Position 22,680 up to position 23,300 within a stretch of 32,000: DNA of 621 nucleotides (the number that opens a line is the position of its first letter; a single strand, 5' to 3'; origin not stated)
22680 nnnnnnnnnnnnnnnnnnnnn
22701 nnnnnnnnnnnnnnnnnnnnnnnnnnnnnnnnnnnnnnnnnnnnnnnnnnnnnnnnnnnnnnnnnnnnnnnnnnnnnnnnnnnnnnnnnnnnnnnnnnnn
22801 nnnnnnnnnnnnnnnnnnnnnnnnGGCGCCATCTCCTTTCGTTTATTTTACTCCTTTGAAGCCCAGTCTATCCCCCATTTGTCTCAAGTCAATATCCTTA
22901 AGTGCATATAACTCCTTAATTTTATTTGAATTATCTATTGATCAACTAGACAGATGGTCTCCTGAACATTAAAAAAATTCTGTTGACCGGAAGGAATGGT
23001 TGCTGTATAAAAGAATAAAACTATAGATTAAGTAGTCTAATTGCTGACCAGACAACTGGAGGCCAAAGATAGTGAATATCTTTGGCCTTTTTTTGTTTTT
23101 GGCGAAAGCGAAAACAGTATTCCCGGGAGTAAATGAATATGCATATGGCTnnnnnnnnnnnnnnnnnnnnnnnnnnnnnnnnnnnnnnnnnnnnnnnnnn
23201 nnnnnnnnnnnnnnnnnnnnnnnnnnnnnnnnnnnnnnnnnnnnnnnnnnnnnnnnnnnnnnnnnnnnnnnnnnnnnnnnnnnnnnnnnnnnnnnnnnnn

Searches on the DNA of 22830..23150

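Call 38: search_rna_families(source=window, start=22830, end=23150, threshold=evalue, max_evalue=5)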
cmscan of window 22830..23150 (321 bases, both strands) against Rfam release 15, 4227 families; matches with E-value up to 5: 2.
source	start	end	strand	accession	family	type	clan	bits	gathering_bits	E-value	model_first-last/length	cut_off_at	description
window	23025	23094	+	RF00111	SdsR_RyeB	Gene; sRNA;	CL00105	28.8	38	0.0022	1-100/100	no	SdsR_RyeB RNA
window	23013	23098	+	RF02969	DUF3800-I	Gene; sRNA;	-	17.8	44.2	2.3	1-115/115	no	DUF3800-I RNA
